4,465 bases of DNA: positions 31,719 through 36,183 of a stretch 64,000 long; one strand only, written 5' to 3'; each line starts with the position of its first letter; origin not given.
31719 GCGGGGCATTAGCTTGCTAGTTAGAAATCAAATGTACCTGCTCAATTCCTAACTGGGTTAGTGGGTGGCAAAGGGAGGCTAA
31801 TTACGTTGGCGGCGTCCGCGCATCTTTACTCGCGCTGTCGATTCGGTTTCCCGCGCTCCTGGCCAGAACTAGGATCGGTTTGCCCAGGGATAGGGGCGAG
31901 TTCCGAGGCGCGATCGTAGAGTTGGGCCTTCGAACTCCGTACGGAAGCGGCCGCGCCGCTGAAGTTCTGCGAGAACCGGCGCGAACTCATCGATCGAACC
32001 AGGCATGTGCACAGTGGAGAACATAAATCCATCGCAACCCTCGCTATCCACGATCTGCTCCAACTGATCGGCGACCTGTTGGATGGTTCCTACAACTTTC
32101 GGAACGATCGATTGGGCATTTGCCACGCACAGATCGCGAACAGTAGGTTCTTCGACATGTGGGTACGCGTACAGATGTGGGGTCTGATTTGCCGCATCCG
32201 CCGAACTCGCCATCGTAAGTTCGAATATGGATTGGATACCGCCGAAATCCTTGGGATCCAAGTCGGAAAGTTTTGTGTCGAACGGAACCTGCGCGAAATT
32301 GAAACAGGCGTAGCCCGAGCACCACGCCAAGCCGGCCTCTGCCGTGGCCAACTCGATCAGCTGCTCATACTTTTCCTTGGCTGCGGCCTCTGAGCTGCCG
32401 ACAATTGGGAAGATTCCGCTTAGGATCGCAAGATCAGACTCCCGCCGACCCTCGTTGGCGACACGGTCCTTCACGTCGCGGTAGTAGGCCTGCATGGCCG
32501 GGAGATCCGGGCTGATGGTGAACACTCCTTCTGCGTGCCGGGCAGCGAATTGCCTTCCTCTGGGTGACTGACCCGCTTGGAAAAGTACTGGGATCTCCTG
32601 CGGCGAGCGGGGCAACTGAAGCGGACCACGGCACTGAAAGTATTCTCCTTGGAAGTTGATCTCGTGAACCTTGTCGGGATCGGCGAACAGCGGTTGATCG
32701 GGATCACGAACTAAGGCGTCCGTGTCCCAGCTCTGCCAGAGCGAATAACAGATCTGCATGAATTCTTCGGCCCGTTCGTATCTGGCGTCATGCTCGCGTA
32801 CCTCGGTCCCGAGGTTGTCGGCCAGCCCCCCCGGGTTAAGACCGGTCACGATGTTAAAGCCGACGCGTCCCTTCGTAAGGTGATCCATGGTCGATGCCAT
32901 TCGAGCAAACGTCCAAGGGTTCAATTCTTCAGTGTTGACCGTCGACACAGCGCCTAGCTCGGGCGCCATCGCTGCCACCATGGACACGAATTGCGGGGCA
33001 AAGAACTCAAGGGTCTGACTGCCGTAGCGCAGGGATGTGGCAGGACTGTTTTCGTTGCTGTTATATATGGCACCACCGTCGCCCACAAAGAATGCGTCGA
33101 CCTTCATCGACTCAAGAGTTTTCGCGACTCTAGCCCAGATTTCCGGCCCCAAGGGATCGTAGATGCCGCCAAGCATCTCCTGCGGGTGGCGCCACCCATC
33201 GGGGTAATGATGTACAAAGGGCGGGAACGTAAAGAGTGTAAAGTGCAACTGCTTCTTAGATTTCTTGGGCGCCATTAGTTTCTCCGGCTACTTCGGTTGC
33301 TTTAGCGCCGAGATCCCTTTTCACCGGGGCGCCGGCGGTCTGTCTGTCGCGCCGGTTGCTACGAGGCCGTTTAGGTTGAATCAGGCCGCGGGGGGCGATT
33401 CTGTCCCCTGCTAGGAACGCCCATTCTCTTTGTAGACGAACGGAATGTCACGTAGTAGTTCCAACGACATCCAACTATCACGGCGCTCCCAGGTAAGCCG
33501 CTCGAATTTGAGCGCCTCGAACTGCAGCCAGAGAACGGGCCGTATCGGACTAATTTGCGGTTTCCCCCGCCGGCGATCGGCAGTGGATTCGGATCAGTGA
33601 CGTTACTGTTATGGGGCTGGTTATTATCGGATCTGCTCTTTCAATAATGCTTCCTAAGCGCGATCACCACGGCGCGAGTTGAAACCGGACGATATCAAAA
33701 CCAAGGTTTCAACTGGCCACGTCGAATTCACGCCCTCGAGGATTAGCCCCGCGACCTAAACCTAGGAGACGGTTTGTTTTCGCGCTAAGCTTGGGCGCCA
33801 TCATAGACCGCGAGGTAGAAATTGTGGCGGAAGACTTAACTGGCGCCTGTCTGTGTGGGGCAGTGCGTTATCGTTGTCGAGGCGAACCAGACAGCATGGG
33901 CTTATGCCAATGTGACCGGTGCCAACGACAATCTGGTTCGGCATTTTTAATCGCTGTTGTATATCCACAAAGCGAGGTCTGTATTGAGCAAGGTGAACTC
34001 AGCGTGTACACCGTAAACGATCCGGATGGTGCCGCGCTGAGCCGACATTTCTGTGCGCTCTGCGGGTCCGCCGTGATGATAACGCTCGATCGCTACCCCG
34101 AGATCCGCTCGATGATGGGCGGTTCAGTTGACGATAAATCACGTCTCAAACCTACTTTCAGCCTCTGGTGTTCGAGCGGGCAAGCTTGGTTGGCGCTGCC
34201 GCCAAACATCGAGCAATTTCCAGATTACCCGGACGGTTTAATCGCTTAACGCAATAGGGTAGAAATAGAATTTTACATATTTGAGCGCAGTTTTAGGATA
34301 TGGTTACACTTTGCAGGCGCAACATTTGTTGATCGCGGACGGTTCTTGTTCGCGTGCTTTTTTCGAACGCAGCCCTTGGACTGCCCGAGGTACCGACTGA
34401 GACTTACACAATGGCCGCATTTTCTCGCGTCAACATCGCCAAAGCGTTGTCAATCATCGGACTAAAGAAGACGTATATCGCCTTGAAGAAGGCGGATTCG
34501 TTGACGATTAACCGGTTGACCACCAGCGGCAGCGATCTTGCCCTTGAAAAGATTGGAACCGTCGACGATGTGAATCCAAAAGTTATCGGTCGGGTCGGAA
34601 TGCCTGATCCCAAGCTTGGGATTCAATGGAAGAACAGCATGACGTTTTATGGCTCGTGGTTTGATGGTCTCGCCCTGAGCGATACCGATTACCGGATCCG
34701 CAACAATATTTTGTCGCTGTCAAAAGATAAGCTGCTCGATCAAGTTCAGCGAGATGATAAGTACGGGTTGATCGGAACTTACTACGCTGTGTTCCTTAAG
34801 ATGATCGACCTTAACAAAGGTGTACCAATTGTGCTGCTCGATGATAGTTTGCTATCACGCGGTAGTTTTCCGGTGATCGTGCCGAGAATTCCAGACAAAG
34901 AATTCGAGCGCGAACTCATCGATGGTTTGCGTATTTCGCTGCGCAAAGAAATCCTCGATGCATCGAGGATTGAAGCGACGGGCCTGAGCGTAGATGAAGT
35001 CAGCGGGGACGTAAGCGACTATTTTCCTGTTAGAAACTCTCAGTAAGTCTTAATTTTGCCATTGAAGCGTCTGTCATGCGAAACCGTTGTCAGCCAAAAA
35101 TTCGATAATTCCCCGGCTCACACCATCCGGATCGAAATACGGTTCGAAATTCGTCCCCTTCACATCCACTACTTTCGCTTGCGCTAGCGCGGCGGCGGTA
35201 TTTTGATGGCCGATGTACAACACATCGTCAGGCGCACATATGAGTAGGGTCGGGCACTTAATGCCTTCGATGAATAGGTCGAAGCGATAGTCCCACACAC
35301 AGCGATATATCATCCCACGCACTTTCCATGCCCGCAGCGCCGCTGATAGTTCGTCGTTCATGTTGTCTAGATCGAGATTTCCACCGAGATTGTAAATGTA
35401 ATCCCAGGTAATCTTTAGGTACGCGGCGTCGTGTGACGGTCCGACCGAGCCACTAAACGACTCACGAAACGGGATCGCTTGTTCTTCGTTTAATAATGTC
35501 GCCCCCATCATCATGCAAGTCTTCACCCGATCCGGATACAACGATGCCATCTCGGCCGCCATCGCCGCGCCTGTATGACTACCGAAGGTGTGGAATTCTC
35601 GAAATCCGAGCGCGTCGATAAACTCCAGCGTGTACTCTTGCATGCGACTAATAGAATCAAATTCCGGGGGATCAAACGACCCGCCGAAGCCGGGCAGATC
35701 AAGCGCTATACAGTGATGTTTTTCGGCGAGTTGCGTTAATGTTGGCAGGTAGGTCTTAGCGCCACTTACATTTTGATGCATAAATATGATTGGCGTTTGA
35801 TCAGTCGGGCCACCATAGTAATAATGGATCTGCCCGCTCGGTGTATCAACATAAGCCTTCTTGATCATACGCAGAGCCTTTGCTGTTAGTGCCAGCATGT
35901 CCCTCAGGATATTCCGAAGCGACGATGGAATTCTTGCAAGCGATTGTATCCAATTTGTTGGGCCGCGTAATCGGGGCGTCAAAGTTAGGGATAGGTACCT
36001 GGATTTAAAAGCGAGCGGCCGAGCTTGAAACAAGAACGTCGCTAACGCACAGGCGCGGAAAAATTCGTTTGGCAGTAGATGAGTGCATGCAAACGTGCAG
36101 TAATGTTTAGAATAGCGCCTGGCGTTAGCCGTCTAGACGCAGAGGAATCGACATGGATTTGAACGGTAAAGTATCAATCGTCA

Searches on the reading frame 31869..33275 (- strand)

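Call 14: search_protein_families(library=pfam, proteins=[window:31869-33275:-], max_evalue=0.001)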
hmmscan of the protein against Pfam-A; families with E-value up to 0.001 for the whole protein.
window:31869-33275:- (468 aa): 1 family
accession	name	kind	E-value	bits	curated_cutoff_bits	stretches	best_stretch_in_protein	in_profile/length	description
PF00296.26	Bac_luciferase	-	2.4e-37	129.4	27.9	1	49-410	27-309/314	Luciferase-like monooxygenase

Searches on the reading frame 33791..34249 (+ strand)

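Call 14: search_protein_families(library=pfam, proteins=[window:33791-34249:+], max_evalue=0.001)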
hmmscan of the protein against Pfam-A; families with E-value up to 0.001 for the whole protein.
window:33791-34249:+ (152 aa): 1 family
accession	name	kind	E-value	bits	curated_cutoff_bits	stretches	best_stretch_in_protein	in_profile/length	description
PF04828.22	GFA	-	1e-29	103.4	24.3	1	16-128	2-114/115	Glutathione-dependent formaldehyde-activating enzyme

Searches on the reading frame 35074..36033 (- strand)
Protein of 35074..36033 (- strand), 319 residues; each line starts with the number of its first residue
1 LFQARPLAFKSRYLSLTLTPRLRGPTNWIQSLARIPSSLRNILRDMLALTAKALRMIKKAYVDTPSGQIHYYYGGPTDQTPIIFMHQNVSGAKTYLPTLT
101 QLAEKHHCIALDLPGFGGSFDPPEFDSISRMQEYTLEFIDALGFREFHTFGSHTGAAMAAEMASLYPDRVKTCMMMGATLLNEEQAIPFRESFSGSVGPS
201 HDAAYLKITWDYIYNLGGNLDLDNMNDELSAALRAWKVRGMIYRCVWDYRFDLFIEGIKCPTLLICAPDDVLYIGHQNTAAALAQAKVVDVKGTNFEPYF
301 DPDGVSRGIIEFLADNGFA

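Call 14: search_protein_families(library=pfam, proteins=[window:35074-36033:-], max_evalue=0.001)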
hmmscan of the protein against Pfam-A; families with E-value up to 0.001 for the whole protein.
window:35074-36033:- (319 aa): 2 families
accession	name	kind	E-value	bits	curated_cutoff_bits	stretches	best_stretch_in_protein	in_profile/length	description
PF00561.26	Abhydrolase_1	-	4e-14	53.3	25.8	1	81-183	2-110/245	alpha/beta hydrolase fold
PF12697.13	Abhydrolase_6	-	2.9e-07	31.8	26.3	1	99-294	20-202/217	Alpha/beta hydrolase family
